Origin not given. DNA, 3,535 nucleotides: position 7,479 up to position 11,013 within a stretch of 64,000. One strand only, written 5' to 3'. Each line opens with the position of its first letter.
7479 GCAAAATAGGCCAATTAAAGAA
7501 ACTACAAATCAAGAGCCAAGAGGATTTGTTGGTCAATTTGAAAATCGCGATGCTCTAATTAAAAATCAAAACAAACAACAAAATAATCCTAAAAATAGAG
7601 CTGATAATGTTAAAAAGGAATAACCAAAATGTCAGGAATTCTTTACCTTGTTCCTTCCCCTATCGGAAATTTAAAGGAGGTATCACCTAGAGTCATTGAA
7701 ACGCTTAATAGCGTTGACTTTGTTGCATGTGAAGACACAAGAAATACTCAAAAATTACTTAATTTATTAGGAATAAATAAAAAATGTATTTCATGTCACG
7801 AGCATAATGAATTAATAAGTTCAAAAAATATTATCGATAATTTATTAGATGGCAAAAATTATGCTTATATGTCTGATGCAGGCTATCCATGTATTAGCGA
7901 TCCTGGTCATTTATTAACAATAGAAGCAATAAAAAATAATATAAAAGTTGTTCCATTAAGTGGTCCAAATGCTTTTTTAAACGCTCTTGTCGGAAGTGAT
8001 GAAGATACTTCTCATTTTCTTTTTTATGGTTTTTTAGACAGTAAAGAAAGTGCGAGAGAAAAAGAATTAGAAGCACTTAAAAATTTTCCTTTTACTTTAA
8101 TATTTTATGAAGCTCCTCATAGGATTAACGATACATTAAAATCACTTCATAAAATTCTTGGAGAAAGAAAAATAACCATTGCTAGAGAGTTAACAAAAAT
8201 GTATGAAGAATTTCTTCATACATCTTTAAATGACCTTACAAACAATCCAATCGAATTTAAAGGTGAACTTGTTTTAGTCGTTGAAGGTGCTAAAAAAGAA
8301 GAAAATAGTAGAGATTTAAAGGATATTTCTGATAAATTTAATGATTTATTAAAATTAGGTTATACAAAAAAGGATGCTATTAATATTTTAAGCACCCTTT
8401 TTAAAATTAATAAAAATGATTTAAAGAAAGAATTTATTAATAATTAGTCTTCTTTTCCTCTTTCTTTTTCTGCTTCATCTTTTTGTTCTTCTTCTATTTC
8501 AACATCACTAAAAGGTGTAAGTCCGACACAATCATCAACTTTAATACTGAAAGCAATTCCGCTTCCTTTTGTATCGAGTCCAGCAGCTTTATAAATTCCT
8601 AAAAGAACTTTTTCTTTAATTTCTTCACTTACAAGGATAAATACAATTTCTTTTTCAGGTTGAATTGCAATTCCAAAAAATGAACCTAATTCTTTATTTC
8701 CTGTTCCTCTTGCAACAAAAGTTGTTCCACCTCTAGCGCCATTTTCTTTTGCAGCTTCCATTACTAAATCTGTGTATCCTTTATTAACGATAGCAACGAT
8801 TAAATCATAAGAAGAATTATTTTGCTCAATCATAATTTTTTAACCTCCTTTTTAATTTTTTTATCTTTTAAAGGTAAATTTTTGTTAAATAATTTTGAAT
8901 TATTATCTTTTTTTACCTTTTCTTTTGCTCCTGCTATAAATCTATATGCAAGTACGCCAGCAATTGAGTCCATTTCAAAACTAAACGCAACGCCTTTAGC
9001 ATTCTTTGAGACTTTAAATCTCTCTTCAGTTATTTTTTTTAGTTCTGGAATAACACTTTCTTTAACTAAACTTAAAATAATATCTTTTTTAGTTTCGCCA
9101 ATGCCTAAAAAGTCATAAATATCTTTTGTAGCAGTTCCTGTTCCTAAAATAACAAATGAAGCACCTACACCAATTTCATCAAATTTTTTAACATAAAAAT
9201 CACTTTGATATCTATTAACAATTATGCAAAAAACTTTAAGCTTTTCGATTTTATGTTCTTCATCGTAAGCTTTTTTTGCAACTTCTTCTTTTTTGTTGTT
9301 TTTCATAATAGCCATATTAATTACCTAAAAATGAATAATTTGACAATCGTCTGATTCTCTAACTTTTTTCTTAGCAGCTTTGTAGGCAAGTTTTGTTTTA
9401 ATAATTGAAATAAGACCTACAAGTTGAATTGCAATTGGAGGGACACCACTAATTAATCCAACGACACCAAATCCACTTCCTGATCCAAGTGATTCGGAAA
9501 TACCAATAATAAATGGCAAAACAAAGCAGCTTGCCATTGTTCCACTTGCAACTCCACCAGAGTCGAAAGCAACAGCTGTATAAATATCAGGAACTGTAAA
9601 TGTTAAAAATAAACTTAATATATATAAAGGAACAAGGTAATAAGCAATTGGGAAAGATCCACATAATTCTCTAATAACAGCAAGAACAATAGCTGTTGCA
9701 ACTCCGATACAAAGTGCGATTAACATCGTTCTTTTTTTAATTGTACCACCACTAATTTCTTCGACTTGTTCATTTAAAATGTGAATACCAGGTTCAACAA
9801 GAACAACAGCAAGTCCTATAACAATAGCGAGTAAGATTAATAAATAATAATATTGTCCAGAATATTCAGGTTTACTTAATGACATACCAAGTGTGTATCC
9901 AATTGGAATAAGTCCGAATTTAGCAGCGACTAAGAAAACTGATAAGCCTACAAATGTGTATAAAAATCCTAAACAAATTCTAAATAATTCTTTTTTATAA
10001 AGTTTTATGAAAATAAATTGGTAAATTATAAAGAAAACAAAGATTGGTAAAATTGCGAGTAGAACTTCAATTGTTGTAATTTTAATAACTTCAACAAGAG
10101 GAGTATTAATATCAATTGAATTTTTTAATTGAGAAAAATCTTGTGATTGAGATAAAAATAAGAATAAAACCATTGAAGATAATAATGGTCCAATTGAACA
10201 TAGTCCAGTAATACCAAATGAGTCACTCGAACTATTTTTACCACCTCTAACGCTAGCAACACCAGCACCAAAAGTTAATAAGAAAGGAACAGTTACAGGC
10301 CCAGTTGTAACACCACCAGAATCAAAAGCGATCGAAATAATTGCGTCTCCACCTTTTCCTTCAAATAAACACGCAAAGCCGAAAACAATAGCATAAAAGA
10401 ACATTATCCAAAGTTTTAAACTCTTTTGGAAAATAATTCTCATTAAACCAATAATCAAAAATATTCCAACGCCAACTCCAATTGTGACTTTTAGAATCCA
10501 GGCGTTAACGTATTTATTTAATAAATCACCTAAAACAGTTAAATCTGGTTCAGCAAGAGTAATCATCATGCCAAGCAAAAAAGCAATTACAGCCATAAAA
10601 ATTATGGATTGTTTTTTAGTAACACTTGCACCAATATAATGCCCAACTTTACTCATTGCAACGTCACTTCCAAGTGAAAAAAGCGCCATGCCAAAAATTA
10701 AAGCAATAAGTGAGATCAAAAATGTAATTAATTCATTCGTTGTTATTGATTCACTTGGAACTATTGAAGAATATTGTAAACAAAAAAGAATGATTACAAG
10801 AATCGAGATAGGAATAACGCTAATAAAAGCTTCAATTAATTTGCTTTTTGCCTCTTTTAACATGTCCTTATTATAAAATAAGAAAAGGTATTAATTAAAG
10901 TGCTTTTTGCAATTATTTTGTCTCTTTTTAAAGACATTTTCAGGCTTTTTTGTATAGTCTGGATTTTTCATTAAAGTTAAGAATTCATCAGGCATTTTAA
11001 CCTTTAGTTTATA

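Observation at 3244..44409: Recurrent ~30-nt motif, four same-strand copies, all reading as K/E-N-x-A-K-[LIV]-[ND]-Y-F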

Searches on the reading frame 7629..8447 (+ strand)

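Call 45: search_protein_families(library=pfam, proteins=[window:7629-8447:+], max_evalue=0.00001)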
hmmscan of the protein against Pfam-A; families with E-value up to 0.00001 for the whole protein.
window:7629-8447:+ (272 aa): 1 family
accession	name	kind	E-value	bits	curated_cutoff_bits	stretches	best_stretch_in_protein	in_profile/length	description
PF00590.25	TP_methylase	-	4.4e-21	76.2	27.8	1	5-203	2-211/212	Tetrapyrrole (Corrin/Porphyrin) Methylases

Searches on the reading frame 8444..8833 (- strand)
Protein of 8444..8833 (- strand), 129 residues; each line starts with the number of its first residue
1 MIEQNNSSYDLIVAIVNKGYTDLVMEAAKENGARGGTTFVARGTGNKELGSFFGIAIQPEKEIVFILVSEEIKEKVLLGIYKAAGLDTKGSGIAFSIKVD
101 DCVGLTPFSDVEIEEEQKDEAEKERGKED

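Call 45: search_protein_families(library=pfam, proteins=[window:8444-8833:-], max_evalue=0.00001)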
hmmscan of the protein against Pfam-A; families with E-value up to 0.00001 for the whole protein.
window:8444-8833:- (129 aa): 1 family
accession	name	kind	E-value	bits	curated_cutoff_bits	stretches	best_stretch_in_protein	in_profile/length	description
PF00543.27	P-II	-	1.3e-07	32.3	25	1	11-103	3-96/102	Nitrogen regulatory protein P-II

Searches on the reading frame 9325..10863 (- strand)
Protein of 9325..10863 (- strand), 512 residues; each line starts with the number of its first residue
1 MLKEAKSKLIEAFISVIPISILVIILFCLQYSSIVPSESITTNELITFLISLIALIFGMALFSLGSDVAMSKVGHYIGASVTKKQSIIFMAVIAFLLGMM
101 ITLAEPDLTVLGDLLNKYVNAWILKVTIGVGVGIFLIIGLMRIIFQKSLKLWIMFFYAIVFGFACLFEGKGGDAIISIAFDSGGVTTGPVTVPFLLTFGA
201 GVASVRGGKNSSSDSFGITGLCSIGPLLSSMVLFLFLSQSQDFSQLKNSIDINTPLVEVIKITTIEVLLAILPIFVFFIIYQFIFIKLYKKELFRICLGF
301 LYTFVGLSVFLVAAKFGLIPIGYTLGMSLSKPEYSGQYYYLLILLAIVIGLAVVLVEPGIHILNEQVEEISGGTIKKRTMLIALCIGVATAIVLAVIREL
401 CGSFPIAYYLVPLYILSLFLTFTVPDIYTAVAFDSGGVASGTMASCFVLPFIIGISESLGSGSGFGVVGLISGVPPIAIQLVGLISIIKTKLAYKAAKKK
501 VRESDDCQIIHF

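Call 45: search_protein_families(library=pfam, proteins=[window:9325-10863:-], max_evalue=0.00001)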
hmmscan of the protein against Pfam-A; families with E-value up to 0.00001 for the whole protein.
window:9325-10863:- (512 aa): 1 family
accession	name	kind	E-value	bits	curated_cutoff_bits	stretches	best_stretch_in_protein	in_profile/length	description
PF07556.16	DUF1538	-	7.1e-105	349.4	22.6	2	274-485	1-211/211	Protein of unknown function (DUF1538)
